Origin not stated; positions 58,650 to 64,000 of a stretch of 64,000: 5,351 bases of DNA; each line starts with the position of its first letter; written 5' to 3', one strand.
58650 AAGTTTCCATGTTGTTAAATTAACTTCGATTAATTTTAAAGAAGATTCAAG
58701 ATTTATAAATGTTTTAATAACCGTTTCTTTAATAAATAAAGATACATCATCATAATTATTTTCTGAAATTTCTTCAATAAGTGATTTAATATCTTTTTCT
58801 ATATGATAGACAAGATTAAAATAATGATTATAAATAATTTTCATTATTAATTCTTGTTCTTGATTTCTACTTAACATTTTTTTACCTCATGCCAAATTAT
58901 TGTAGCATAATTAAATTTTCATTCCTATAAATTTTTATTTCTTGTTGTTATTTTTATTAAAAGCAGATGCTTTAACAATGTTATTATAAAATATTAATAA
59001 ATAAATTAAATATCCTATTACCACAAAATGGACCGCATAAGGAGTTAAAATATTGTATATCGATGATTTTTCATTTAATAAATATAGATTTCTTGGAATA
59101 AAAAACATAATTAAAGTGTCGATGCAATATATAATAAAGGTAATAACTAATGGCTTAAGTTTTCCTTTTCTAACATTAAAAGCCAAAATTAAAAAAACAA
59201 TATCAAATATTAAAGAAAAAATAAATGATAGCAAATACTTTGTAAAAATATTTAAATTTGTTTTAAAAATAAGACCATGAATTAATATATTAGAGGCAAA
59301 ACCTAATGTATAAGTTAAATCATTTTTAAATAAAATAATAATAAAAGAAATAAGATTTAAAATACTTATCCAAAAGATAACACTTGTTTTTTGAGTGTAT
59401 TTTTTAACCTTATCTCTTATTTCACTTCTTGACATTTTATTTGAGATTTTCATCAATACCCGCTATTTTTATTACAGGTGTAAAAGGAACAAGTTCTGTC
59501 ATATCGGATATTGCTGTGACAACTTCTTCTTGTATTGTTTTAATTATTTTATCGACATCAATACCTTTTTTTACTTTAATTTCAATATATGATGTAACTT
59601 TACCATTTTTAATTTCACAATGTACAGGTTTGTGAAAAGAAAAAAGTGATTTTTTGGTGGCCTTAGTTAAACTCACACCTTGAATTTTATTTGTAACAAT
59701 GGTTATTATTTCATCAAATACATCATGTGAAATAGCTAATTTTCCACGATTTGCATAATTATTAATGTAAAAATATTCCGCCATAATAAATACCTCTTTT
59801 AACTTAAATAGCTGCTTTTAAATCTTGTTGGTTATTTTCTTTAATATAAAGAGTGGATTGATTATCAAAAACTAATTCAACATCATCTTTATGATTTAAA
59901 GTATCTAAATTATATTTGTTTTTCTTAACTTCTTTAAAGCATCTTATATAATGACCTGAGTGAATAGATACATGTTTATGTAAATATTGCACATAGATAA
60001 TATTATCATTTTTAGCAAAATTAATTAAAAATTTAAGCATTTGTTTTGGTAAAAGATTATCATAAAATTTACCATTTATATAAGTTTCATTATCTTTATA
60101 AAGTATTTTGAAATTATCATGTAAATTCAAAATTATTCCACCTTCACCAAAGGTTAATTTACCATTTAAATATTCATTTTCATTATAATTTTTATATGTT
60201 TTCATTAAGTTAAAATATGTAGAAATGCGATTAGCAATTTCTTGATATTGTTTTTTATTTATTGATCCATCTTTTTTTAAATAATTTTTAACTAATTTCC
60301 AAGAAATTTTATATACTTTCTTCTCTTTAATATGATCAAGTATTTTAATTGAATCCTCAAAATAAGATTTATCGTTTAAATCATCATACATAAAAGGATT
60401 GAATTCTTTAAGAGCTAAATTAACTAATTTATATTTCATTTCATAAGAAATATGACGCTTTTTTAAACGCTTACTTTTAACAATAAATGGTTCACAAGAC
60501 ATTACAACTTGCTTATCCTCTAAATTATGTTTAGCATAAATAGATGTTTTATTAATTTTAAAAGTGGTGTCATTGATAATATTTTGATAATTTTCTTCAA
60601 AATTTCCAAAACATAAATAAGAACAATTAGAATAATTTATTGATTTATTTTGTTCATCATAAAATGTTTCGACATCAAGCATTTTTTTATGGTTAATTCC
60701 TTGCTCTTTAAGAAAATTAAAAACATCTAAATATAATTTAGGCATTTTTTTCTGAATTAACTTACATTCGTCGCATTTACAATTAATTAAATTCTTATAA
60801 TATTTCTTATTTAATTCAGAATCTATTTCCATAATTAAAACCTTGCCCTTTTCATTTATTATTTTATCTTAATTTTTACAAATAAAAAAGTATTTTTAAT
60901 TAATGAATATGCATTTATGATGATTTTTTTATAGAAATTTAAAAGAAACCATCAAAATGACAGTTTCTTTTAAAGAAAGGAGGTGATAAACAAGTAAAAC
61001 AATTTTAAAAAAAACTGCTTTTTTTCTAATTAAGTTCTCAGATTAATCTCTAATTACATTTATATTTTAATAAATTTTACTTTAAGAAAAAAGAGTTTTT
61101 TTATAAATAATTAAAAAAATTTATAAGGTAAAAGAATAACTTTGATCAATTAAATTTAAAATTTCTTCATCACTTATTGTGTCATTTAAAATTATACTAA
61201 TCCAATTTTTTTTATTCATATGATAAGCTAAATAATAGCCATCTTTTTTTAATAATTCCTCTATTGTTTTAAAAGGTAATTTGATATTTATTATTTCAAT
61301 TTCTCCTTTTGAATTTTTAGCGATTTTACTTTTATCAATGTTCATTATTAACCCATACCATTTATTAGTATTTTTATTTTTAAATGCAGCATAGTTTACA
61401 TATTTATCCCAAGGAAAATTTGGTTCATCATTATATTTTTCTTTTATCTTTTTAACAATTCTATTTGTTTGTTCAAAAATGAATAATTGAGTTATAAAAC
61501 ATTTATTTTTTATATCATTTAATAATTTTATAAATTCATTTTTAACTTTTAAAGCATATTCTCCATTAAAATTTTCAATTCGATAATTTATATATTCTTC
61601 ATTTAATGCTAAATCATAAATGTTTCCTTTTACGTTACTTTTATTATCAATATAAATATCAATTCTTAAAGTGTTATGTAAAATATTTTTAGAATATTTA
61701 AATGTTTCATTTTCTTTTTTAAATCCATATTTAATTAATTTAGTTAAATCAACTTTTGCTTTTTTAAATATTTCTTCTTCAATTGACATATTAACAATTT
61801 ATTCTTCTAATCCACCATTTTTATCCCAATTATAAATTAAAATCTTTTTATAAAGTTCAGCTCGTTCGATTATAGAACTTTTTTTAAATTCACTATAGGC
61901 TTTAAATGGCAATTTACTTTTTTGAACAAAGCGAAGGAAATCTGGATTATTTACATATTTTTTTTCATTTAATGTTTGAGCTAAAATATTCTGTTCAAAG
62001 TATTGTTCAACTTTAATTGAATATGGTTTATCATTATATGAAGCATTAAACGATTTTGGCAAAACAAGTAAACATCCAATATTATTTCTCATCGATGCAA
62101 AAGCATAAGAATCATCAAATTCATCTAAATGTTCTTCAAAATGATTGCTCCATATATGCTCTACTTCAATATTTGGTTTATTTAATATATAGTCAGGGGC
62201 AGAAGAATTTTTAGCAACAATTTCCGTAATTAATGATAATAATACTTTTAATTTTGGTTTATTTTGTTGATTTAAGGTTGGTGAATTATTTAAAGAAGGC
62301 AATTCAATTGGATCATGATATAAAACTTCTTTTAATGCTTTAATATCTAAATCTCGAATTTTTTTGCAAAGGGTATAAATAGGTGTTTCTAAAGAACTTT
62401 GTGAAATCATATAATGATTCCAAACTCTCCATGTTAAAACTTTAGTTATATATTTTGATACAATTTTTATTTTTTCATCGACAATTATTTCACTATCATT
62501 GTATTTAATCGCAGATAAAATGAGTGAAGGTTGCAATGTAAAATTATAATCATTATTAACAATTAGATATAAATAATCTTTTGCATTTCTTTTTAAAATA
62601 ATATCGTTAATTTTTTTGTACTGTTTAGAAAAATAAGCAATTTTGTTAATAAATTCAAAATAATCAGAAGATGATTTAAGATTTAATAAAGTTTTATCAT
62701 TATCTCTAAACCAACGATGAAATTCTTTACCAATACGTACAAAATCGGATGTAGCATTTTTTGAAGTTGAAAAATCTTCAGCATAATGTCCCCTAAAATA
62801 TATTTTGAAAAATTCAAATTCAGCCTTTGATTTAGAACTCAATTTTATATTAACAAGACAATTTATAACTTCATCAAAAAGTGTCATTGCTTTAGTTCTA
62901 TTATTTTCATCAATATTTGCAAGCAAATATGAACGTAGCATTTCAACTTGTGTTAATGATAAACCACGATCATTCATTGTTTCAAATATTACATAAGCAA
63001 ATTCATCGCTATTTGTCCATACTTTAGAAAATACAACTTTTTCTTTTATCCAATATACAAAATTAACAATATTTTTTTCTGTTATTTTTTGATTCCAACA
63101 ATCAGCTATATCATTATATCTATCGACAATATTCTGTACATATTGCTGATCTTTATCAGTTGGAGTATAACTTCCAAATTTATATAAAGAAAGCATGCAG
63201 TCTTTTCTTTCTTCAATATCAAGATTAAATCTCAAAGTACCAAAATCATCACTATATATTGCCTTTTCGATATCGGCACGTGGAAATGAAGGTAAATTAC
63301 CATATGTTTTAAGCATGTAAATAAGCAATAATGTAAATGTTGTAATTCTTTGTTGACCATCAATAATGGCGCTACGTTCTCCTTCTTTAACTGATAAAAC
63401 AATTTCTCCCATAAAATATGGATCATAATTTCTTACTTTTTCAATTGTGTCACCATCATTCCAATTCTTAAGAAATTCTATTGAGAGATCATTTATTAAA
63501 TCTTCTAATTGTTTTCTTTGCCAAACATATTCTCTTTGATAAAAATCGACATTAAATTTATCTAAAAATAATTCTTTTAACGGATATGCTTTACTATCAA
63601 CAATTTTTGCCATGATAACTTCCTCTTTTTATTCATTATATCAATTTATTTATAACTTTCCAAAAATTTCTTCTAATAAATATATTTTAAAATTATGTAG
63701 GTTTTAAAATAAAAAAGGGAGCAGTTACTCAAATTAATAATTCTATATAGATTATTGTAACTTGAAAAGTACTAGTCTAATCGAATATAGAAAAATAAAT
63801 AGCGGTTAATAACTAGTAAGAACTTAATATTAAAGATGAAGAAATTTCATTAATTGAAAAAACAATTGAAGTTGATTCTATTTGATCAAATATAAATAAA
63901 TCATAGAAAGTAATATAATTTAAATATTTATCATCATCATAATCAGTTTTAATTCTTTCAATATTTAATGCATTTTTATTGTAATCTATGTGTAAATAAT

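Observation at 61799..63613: GmrSD-family (DUF262 + DUF1524) single-protein restriction candidate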

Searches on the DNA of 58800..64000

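Call 64: search_rna_families(source=window, start=58800, end=64000, threshold=evalue, max_evalue=0.1)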
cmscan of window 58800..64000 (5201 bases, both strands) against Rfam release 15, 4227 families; matches with E-value up to 0.1: 0.
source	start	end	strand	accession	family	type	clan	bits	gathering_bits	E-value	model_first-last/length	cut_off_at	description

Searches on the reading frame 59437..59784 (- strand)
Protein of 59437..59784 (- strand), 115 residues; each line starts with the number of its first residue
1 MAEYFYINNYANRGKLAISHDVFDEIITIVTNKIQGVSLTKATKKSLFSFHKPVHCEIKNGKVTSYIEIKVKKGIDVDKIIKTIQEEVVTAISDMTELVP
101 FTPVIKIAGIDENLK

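Call 3: search_protein_families(library=pfam, proteins=[window:59437-59784:-], max_evalue=0.01)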
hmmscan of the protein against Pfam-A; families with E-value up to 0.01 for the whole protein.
window:59437-59784:- (115 aa): 2 families
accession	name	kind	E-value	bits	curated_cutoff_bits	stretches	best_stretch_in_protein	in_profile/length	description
PF03780.18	Asp23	-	7.1e-09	36.5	28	1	13-105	2-102/108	Asp23 family, cell envelope-related function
PF08542.16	Rep_fac_C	-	0.0074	17.1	23.6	0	62-114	20-72/88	Replication factor C C-terminal domain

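Call 50: find_encoding_contigs(protein=window:59440-59784:-, flank=10000, max_places=6)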
Protein window:59440-59784:- (115 aa): 6 contigs read that carry it; 6 places shown.
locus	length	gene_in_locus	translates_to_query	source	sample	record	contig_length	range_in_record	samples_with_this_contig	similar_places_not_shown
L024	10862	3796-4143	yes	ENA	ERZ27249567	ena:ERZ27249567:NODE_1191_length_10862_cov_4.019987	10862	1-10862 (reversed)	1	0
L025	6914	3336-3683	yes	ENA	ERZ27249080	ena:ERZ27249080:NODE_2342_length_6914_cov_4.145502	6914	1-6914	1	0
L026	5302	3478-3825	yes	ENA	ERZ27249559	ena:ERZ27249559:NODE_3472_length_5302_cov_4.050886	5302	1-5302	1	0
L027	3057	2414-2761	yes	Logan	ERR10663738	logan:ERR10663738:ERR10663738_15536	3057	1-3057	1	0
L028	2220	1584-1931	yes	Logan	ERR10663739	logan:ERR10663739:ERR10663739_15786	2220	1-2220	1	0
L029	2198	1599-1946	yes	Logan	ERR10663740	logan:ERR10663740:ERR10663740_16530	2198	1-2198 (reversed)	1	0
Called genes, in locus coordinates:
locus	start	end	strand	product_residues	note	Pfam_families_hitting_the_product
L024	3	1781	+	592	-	?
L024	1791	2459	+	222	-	PF04237:YjbR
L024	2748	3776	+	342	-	-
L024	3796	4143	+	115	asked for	PF03780:Asp23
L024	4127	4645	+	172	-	-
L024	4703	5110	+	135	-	PF01029:NusB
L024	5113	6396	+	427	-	PF13742:tRNA_anti_2, PF01336:tRNA_anti-codon, PF02601:Exonuc_VII_L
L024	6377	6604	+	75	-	PF02609:Exonuc_VII_S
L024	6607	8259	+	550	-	PF02463:SMC_N, PF13175:AAA_15 (weak), PF13476:AAA_23, PF13555:AAA_29 (weak)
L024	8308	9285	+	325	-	PF13180:PDZ_2 (faint), PF05580:Peptidase_S55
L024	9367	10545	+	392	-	PF00817:IMS, PF11798:IMS_HHH (faint), PF11799:IMS_C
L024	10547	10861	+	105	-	?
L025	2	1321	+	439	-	?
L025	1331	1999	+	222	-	PF04237:YjbR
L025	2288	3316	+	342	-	-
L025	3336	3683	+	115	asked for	PF03780:Asp23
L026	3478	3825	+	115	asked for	PF03780:Asp23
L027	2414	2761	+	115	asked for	PF03780:Asp23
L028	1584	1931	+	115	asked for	PF03780:Asp23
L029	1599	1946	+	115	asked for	PF03780:Asp23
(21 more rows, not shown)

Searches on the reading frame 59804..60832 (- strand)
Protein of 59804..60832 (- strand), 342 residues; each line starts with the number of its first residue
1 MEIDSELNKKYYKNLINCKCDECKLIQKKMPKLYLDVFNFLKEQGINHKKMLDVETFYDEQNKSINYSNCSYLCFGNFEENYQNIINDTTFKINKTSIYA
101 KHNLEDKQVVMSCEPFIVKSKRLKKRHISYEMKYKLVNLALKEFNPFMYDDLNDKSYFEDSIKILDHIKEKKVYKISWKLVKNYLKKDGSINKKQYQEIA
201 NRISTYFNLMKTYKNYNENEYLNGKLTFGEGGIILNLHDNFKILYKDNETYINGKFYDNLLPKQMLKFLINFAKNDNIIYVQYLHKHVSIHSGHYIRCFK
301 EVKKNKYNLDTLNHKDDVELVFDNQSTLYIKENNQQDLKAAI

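Call 3: search_protein_families(library=pfam, proteins=[window:59804-60832:-], max_evalue=0.01)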
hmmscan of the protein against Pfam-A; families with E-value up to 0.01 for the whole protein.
window:59804-60832:- (342 aa): 0 families

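Call 4: search_protein_families(library=padloc, proteins=[window:59804-60832:-], max_evalue=0.01)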
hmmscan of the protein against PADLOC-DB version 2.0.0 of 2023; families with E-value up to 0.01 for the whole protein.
window:59804-60832:- (342 aa): 0 families

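Call 5: search_protein_families(library=ncbifam, proteins=[window:59804-60832:-], max_evalue=0.01)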
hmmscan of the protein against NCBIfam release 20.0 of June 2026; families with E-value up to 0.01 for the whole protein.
window:59804-60832:- (342 aa): 0 families

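Call 61: search_protein_families(library=phrogs, proteins=[window:59807-60832:-], max_evalue=0.001)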
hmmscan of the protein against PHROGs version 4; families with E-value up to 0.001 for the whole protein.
window:59807-60832:- (342 aa): 0 families

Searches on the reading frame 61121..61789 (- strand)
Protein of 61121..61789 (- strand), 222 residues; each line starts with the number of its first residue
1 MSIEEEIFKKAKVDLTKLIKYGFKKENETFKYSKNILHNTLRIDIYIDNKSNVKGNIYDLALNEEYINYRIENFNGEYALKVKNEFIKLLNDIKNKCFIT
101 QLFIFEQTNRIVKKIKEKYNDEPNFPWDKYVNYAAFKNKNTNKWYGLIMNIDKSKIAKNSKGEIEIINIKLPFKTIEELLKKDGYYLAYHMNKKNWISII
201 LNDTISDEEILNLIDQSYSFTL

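Call 3: search_protein_families(library=pfam, proteins=[window:61121-61789:-], max_evalue=0.01)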
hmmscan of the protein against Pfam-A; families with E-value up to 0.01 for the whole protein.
window:61121-61789:- (222 aa): 1 family
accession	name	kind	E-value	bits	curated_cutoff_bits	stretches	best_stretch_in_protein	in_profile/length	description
PF04237.18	YjbR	-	3.7e-16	60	30.1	1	118-219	3-87/88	YjbR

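Call 4: search_protein_families(library=padloc, proteins=[window:61121-61789:-], max_evalue=0.01)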
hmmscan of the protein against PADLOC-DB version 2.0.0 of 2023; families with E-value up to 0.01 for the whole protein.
window:61121-61789:- (222 aa): 0 families

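Call 5: search_protein_families(library=ncbifam, proteins=[window:61121-61789:-], max_evalue=0.01)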
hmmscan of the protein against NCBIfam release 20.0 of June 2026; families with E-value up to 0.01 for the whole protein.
window:61121-61789:- (222 aa): 1 family
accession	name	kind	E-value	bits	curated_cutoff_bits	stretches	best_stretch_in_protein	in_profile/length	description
NF007603.0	PRK10250.1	equivalog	8.1e-06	26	183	1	187-219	73-105/122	MmcQ/YjbR family DNA-binding protein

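Call 51: find_encoding_contigs(protein=window:61124-61789:-, flank=10000, max_places=6)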
Protein window:61124-61789:- (222 aa): 6 contigs read that carry it; 6 places shown.
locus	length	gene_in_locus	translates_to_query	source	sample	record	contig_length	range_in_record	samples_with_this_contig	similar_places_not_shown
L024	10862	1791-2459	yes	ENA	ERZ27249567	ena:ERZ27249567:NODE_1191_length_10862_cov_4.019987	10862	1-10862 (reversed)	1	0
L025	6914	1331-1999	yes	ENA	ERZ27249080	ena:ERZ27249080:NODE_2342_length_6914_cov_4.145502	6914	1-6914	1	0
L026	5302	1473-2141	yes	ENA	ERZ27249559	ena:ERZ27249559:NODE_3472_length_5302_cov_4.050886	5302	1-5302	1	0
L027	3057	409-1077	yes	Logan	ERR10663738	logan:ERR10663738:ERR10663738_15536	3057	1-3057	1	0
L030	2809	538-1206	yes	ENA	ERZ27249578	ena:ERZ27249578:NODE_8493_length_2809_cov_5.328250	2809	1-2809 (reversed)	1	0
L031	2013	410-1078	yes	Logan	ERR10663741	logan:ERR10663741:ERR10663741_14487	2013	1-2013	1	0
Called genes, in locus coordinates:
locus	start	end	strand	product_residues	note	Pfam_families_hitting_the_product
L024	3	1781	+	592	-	?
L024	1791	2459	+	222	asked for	PF04237:YjbR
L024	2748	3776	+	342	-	-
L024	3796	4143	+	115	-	PF03780:Asp23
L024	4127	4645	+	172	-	-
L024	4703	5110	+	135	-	PF01029:NusB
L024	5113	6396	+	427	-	PF13742:tRNA_anti_2, PF01336:tRNA_anti-codon, PF02601:Exonuc_VII_L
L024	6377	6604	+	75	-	PF02609:Exonuc_VII_S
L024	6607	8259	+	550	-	PF02463:SMC_N, PF13175:AAA_15 (weak), PF13476:AAA_23, PF13555:AAA_29 (weak)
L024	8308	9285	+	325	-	PF13180:PDZ_2 (faint), PF05580:Peptidase_S55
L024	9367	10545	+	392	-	PF00817:IMS, PF11798:IMS_HHH (faint), PF11799:IMS_C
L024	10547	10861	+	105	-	?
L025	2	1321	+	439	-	?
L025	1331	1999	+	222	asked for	PF04237:YjbR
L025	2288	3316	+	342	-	-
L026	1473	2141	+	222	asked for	PF04237:YjbR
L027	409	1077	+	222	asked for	PF04237:YjbR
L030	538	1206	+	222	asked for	PF04237:YjbR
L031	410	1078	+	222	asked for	PF04237:YjbR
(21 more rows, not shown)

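Call 55: find_homologous_proteins(query=window:61124-61789:-)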
Query window:61124-61789:- (222 aa): 616 proteins with E <= 0.001 among 1265 candidates; the best 120 are listed.
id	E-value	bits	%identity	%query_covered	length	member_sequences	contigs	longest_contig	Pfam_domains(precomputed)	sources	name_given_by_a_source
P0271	1.0e-136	472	100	100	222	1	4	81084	PF04237.19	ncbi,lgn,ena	-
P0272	1.3e-85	305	62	100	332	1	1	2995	PF04237.19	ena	-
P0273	1.5e-85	304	62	100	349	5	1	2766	PF04237.19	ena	-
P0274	4.3e-84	300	61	100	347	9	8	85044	PF04237.19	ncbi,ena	-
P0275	7.5e-83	296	63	100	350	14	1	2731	PF04237.19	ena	-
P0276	9.1e-83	295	60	100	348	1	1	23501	PF04237.19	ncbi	-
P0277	6.1e-82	293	62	100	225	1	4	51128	PF04237.19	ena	-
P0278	7.3e-82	292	62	98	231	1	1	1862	PF04237.19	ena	-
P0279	9.3e-82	292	61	100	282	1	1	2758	PF04237.19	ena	-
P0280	1.1e-81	292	57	100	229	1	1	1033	PF04237.19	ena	-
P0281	4.2e-81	290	58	100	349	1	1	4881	PF04237.19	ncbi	-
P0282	6.1e-81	289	59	100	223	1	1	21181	PF04237.19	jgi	-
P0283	1.5e-80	288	59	100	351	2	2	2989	PF04237.19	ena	-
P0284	1.8e-80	288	58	100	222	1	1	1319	PF04237.19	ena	-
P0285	1.8e-80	288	59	100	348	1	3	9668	PF04237.19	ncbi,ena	-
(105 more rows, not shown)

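Call 56: find_encoding_contigs(protein=P0277, flank=8000, max_places=2)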
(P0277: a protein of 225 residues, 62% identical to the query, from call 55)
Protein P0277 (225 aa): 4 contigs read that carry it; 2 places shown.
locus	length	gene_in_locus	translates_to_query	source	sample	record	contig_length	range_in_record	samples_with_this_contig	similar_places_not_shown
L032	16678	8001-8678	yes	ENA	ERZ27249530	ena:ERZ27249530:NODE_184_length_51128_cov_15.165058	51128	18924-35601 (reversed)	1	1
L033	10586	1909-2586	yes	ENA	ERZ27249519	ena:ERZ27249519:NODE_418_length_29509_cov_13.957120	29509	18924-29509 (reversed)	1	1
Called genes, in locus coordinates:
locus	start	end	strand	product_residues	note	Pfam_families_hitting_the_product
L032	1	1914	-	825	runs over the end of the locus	PF09586:YfhO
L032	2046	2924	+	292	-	-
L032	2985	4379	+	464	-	PF12810:ALK_LTK_GRD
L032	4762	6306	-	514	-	-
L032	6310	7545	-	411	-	PF13421:Band_7_1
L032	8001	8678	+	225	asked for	PF04237:YjbR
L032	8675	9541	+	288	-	PF12541:DUF3737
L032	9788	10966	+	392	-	PF00239:Resolvase, PF13408:Zn_ribbon_recom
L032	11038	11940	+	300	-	PF00781:DAGK_cat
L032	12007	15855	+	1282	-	PF03176:MMPL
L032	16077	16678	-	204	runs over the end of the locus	PF00528:BPD_transp_1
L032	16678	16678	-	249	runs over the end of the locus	PF00005:ABC_tran, PF13304:AAA_21 (faint)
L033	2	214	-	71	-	?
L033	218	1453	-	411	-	PF13421:Band_7_1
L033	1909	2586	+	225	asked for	PF04237:YjbR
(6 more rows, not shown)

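Call 57: find_encoding_contigs(protein=P0274, flank=8000, max_places=2)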
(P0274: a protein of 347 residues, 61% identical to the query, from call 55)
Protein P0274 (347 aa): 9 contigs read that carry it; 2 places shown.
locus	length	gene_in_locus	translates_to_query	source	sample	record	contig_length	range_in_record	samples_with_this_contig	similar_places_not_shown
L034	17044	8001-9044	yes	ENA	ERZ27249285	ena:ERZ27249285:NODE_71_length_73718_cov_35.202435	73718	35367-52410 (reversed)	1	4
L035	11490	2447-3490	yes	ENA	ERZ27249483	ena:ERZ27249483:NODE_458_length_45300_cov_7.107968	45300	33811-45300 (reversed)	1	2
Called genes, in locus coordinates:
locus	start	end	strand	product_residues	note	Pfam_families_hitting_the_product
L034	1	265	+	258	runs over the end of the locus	PF02535:Zip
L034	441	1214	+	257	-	-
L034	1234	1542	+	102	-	-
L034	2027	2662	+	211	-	PF02683:DsbD_TM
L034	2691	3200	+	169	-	PF13905:Thioredoxin_8 (faint), PF14595:Thioredoxin_9, PF00085:Thioredoxin, PF13098:Thioredoxin_2, PF13192:Thioredoxin_3 (weak)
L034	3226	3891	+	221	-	PF07505:DUF5131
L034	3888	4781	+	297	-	PF04055:Radical_SAM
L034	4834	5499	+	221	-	-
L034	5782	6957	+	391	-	PF00999:Na_H_Exchanger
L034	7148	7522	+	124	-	PF12844:HTH_19, PF01381:HTH_3, PF07022:Phage_CI_repr (weak), PF13560:HTH_31 (weak)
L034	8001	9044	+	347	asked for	PF04237:YjbR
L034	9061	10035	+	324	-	PF02275:CBAH, PF03417:AAT (weak)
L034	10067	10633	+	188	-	PF01613:Flavin_Reduct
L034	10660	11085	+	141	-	PF00293:NUDIX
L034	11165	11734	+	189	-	PF12822:ECF_trnsprt (weak)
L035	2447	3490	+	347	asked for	PF04237:YjbR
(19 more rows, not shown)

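Call 61: search_protein_families(library=phrogs, proteins=[window:61124-61789:-], max_evalue=0.001)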
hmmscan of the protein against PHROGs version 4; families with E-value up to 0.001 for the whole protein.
window:61124-61789:- (222 aa): 0 families
